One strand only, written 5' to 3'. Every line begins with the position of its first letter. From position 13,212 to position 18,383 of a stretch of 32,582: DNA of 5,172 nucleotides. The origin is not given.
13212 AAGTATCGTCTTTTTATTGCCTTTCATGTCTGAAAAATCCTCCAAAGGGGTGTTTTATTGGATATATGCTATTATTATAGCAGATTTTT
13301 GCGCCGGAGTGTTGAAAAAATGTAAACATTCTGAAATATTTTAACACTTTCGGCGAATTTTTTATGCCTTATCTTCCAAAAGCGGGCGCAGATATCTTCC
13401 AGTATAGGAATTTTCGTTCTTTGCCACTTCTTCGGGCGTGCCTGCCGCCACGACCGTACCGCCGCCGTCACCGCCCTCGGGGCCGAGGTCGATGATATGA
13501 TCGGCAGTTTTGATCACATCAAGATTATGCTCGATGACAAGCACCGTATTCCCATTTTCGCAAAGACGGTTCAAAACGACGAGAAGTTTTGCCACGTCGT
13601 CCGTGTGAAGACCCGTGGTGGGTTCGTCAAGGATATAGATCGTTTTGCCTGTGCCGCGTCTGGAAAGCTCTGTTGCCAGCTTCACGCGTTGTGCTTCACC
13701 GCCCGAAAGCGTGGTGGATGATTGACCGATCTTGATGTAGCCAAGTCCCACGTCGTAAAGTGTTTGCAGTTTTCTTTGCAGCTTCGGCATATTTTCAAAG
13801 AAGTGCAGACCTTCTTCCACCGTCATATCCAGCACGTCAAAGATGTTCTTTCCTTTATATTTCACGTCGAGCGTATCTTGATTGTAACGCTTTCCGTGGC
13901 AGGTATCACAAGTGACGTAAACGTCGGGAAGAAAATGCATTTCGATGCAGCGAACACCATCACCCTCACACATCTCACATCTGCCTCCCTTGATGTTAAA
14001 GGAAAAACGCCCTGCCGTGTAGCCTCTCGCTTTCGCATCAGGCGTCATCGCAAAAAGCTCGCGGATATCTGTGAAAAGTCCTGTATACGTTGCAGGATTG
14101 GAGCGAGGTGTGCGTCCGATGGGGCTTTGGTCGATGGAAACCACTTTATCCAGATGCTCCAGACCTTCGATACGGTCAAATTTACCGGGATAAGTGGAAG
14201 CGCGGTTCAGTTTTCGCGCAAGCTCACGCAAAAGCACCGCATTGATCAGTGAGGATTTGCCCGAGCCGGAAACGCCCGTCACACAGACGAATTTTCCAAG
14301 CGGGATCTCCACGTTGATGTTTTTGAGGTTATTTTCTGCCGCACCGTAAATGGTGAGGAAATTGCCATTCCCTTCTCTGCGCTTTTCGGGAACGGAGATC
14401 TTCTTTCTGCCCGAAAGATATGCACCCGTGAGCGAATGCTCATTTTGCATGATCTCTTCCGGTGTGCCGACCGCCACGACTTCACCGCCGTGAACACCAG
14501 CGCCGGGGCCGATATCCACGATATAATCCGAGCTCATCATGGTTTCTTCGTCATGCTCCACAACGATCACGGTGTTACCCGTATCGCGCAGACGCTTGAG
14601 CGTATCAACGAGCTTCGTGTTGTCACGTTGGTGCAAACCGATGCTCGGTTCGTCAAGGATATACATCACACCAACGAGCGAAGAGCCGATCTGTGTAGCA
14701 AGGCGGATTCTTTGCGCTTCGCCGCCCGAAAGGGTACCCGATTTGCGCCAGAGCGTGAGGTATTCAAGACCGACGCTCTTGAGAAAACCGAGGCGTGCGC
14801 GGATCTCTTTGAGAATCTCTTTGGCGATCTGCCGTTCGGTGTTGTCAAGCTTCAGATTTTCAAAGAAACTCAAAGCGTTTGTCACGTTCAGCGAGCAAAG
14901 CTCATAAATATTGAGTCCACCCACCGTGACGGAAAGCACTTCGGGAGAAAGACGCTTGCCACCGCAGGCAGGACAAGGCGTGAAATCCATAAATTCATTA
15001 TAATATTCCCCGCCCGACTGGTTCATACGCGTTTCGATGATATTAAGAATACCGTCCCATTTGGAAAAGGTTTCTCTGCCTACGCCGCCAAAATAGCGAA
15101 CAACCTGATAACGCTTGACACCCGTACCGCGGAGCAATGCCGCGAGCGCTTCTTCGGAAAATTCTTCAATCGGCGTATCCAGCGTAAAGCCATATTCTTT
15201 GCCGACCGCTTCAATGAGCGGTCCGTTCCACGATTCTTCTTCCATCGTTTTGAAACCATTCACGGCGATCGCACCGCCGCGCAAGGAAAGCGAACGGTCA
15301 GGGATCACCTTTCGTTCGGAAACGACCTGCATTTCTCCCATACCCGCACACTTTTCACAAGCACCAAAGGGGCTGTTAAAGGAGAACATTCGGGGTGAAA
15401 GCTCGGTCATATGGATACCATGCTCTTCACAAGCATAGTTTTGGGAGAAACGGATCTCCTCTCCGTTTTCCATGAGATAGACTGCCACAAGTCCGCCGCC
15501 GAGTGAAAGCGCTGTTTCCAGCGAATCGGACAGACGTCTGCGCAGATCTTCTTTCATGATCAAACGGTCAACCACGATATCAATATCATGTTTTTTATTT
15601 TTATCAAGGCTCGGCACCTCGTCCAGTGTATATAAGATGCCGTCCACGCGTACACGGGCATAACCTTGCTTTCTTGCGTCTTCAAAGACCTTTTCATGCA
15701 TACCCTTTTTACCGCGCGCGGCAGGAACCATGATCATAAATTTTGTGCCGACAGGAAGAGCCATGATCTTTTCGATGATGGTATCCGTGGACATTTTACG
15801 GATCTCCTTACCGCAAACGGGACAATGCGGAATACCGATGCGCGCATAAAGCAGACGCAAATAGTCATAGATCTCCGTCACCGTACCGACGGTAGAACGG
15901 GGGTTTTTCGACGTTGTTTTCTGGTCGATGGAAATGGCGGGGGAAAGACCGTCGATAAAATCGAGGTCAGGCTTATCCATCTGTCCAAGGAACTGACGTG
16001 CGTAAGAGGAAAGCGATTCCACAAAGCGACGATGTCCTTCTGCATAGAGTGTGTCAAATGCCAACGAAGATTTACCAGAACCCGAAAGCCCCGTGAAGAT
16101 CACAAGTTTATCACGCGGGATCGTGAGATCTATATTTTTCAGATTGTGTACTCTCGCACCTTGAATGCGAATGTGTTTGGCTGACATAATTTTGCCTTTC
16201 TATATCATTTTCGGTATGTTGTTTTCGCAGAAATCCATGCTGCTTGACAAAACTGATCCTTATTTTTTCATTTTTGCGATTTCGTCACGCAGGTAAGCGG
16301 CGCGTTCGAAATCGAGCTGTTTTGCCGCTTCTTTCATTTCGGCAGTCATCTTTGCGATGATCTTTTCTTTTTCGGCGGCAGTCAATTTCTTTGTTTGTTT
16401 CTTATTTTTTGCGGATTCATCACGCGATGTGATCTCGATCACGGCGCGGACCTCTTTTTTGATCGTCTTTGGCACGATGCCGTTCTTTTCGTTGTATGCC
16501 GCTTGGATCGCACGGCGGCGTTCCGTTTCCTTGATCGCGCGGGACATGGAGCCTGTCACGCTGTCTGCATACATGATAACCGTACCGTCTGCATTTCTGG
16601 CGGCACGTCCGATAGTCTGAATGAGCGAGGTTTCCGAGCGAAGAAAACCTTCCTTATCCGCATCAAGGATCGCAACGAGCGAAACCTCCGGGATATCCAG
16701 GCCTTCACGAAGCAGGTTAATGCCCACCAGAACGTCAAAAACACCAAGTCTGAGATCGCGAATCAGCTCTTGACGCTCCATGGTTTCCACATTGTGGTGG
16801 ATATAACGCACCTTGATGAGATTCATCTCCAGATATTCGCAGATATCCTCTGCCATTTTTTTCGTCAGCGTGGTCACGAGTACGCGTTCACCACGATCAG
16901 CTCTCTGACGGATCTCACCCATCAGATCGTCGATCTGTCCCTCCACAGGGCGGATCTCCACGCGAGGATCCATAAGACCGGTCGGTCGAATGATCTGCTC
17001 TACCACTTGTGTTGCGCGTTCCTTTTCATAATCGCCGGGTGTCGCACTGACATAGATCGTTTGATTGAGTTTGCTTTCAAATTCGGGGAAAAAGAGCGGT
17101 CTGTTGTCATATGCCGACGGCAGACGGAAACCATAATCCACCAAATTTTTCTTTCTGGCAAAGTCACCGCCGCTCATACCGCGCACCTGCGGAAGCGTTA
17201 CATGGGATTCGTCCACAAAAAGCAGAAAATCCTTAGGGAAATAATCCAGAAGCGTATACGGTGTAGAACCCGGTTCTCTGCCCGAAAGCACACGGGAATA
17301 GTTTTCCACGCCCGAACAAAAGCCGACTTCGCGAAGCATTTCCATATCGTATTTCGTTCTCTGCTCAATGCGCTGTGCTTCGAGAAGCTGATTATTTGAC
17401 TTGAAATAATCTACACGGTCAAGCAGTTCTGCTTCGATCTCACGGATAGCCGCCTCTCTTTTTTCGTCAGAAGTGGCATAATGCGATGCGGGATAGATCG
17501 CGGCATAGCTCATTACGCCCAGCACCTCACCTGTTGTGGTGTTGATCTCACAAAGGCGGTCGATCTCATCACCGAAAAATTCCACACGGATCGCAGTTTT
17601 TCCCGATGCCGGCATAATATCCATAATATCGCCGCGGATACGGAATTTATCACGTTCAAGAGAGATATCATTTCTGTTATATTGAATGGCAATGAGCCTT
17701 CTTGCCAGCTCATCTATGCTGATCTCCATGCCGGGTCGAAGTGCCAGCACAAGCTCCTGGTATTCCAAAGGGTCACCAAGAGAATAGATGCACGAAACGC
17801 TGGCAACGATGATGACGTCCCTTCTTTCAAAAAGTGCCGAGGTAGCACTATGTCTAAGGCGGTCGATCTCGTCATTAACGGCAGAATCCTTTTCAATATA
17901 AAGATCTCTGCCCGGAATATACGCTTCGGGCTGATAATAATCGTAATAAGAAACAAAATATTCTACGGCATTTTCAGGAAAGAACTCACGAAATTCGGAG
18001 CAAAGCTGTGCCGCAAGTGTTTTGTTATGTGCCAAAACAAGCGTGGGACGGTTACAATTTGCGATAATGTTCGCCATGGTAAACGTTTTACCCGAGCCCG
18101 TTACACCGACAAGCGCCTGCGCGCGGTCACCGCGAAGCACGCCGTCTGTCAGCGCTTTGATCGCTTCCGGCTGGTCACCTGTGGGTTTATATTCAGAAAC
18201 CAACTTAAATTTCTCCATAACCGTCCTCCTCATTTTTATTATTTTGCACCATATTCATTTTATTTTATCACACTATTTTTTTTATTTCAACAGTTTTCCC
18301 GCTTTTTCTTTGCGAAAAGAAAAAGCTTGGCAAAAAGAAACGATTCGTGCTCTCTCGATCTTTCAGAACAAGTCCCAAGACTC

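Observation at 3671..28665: Dispersed modular GC-hairpin repeat family: five copies in 32 kb with covarying stems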

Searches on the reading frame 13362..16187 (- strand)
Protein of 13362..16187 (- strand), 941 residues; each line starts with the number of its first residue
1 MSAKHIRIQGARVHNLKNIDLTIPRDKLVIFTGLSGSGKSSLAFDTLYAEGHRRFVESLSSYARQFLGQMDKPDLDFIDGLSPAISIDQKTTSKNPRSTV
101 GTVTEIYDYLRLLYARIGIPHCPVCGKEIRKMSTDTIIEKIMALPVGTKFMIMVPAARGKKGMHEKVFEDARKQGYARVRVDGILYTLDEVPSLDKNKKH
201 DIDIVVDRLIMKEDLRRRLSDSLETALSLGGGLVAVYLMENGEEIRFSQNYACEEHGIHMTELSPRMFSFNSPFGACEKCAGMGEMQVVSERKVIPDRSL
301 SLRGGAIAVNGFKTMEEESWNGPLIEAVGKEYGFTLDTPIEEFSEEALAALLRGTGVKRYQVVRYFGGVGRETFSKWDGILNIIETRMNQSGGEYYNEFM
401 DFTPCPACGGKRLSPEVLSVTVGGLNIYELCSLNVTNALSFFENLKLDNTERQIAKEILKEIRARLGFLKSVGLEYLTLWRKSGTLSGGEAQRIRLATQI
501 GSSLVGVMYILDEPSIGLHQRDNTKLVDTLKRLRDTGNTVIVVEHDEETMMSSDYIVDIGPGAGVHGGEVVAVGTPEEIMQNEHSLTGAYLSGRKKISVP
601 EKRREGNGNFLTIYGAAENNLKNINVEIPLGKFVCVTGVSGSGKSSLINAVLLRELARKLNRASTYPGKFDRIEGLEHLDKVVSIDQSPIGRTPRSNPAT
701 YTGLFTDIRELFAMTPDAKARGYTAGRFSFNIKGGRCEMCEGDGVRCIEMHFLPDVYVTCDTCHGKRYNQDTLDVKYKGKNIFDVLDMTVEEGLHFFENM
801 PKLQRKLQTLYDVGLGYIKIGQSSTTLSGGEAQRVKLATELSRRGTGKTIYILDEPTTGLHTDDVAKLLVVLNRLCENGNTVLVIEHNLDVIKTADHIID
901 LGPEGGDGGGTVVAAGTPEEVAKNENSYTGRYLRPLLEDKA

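Call 10: search_protein_families(library=pfam, proteins=[window:13362-16187:-])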
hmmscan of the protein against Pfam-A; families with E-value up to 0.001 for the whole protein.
window:13362-16187:- (941 aa): 17 families
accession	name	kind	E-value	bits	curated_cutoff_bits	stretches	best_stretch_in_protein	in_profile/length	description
PF17760.6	UvrA_inter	-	2.5e-38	130.7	23.3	1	133-238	2-107/109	UvrA interaction domain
PF00005.33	ABC_tran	-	2.1e-21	77.4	25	1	793-858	79-137/137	ABC transporter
PF17755.6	UvrA_DNA-bind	-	1.1e-19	71.2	23.2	1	292-398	3-106/110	UvrA DNA-binding domain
PF02463.25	SMC_N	-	4.4e-13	49.6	40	0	266-559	135-211/220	RecF/RecN/SMC N terminal domain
PF20703.3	nSTAND1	-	1.9e-08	34.8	27.1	1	632-662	34-64/379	Novel STAND NTPase 1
PF13304.12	AAA_21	-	2.3e-08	34.9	27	0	833-884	243-295/304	AAA domain, putative AbiEii toxin, Type IV TA system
PF13555.12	AAA_29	-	1e-07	32.1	27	0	631-664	22-58/61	P-loop containing region of AAA domain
PF13191.12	AAA_16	-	7.1e-07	30.3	32.6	0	631-673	24-63/167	AAA ATPase domain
PF03193.22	RsgA_GTPase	-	1.7e-06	28.5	30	0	613-658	89-132/174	RsgA GTPase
PF13476.12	AAA_23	-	7.8e-06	27.1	27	0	6-42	2-35/201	AAA domain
PF13481.12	AAA_25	-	3.2e-05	24.1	27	0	18-47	25-54/195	AAA domain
PF12775.13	AAA_7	-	0.00017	21.6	25.8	0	631-658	33-59/181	P-loop containing dynein motor region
PF12399.14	BCA_ABC_TP_C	-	0.00042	20.3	25.5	0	569-583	1-15/27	Branched-chain amino acid ATP-binding cassette transporter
PF13175.12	AAA_15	-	0.00047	20.3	32.1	0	625-688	15-63/374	AAA ATPase domain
PF01583.26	APS_kinase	-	0.00049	20.6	21.1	0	28-44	4-20/152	Adenylylsulphate kinase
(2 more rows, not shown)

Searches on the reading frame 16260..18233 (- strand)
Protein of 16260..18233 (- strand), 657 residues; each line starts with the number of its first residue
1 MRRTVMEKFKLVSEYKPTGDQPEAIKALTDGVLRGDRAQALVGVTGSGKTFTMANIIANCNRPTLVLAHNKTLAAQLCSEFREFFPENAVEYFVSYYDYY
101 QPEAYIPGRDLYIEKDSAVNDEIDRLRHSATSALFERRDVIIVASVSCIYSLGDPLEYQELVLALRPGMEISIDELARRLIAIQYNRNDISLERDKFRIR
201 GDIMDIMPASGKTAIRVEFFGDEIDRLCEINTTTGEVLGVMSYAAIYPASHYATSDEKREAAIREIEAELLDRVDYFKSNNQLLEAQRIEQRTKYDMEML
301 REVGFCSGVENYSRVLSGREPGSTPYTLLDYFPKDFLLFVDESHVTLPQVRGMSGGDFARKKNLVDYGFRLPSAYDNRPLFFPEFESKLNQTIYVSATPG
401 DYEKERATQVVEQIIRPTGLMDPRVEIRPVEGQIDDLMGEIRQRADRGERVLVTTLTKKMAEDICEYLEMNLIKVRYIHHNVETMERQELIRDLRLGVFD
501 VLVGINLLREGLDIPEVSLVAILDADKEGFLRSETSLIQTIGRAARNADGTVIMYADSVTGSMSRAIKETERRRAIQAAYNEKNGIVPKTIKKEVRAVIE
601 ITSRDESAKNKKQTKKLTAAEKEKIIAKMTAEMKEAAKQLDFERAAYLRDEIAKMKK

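Call 10: search_protein_families(library=pfam, proteins=[window:16260-18233:-])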
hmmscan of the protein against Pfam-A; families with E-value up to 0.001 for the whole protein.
window:16260-18233:- (657 aa): 7 families
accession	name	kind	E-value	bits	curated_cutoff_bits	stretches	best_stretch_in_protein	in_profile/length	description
PF17757.6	UvrB_inter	-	1.3e-29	102.6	22.9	1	163-252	1-91/91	UvrB interaction domain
PF12344.14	UvrB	-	3.6e-22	78.4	27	1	554-596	1-43/43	Ultra-violet resistance protein B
PF00271.37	Helicase_C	-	3.7e-20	72.7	23.5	1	435-547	4-109/110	Helicase conserved C-terminal domain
PF04851.21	ResIII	-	3.5e-13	50.2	22.5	1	15-96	2-84/164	Type III restriction enzyme, res subunit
PF02151.25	UVR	-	5.1e-10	39.2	21.5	1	623-657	1-35/36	UvrB/uvrC motif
PF00270.35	DEAD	-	1.4e-06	28.6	26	1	20-89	3-73/167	DEAD/DEAH box helicase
PF13604.12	AAA_30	-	0.0002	21.6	27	0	21-80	6-65/191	AAA domain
